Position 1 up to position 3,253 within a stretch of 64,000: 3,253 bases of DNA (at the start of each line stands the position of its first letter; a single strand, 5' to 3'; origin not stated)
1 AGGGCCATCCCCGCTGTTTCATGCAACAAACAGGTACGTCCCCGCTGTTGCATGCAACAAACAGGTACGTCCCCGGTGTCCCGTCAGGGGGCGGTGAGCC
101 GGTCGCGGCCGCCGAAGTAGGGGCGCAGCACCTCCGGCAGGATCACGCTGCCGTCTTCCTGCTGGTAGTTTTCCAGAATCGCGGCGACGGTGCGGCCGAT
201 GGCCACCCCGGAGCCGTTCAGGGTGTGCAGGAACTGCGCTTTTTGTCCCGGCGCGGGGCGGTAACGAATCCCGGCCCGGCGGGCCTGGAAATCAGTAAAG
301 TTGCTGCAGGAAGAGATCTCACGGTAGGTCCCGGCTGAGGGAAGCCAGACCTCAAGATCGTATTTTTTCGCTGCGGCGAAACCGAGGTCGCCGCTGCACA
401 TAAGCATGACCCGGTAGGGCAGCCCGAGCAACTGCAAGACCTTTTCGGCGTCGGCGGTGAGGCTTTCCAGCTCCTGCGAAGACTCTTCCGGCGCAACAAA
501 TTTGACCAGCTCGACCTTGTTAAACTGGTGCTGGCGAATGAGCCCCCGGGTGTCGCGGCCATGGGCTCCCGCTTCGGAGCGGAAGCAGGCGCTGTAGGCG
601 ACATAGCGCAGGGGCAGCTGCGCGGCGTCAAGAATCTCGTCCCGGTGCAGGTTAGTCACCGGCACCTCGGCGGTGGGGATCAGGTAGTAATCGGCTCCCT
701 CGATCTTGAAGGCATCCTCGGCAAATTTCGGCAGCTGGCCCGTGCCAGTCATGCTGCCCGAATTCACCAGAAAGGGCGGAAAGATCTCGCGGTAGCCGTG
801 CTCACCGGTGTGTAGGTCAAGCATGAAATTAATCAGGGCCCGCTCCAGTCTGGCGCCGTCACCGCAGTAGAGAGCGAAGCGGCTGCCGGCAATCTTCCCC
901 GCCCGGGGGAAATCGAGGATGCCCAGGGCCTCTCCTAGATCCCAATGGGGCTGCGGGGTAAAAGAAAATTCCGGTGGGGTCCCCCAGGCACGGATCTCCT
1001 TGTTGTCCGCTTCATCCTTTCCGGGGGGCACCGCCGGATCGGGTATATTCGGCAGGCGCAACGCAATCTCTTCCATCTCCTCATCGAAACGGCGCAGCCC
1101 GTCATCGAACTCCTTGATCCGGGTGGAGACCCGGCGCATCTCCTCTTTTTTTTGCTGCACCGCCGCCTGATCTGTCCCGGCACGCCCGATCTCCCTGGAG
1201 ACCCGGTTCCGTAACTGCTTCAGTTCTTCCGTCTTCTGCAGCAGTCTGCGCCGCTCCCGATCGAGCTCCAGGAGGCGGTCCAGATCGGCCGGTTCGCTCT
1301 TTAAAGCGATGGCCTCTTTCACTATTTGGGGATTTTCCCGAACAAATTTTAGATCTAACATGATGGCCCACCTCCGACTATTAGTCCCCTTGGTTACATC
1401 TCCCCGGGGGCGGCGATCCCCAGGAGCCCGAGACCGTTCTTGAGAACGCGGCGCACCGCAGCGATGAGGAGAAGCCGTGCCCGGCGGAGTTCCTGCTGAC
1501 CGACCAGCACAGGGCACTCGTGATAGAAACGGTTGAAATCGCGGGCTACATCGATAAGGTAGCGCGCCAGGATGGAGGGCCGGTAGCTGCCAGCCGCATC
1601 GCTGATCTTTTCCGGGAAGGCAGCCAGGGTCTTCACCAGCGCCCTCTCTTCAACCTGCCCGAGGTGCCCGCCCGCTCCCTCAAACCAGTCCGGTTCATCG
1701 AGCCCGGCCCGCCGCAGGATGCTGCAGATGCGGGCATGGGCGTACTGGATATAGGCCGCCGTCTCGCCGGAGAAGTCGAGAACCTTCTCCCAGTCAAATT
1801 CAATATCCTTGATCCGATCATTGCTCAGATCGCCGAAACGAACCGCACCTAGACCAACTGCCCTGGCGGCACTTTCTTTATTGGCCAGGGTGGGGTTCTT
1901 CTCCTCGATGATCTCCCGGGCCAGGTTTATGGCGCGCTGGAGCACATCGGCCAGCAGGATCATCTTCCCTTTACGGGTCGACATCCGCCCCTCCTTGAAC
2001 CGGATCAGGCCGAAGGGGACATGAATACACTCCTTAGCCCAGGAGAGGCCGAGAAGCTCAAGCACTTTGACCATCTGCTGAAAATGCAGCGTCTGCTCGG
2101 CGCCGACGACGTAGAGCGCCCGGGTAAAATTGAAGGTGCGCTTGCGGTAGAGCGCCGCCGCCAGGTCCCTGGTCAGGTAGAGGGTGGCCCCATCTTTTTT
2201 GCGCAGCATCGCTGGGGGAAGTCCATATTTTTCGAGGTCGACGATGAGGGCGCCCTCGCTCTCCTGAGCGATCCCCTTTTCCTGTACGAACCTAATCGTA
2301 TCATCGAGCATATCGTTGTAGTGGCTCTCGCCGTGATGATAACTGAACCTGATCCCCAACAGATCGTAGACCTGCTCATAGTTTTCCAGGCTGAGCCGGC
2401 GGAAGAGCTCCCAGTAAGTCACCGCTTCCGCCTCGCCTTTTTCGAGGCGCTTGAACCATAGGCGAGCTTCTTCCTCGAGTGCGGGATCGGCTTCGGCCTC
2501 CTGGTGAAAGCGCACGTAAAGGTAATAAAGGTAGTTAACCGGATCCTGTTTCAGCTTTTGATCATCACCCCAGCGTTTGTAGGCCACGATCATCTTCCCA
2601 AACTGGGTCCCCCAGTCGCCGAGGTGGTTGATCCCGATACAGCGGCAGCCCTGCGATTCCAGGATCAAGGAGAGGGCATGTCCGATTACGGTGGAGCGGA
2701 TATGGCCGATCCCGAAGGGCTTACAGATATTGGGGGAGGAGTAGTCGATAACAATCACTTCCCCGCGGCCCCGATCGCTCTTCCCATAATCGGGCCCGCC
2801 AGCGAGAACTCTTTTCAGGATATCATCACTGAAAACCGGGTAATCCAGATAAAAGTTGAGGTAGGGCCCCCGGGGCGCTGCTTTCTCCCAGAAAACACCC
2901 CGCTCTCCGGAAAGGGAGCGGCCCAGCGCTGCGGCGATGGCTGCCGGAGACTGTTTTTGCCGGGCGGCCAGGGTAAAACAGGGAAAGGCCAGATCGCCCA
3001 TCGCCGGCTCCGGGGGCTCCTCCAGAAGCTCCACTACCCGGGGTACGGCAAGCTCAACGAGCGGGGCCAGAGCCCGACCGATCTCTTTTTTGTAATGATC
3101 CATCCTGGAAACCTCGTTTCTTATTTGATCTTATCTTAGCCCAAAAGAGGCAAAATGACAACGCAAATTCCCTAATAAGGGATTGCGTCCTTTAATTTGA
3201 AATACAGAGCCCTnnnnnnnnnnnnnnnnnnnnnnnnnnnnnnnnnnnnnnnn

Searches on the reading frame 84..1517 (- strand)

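Call 48: search_protein_families(library=pfam, proteins=[window:84-1517:-], max_evalue=0.00001)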
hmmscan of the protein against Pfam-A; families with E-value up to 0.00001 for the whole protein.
window:84-1517:- (477 aa): 2 families
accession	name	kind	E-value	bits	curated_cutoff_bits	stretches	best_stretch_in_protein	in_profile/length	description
PF00587.30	tRNA-synt_2b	-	2e-42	145.7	29.3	1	273-451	6-179/179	tRNA synthetase class II core domain (G, H, P, S and T)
PF02403.27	Seryl_tRNA_N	-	3.3e-27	95.3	28.2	1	53-159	1-108/108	Seryl-tRNA synthetase N-terminal domain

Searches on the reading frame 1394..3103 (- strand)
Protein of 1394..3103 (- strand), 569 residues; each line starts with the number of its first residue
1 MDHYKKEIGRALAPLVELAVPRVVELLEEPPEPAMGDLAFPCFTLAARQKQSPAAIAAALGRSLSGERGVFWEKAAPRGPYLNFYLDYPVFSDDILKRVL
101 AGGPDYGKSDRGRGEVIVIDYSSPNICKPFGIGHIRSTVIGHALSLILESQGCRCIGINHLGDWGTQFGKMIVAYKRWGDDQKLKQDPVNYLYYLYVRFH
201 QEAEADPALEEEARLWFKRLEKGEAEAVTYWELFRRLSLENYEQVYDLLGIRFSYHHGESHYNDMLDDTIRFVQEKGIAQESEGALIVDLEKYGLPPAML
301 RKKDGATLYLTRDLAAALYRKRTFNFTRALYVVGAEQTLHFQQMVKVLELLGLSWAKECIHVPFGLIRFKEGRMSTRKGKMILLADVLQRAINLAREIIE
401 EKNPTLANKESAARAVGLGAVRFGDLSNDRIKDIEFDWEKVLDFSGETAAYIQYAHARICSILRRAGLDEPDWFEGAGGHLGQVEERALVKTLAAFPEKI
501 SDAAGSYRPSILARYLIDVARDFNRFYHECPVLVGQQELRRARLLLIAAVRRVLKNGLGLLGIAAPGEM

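Call 48: search_protein_families(library=pfam, proteins=[window:1394-3103:-], max_evalue=0.00001)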
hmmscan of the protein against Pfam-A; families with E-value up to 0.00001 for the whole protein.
window:1394-3103:- (569 aa): 3 families
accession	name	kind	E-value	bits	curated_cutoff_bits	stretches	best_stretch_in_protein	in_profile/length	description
PF00750.26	tRNA-synt_1d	-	1.9e-84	284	23.3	1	111-438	16-349/349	tRNA synthetases class I (R), catalytic domain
PF05746.21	DALR_1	-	1.2e-33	116.1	22.3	1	452-569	1-117/117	DALR anticodon binding domain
PF03485.21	Arg_tRNA_synt_N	-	1.5e-10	42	21.5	1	3-86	2-85/85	Arginyl tRNA synthetase N terminal domain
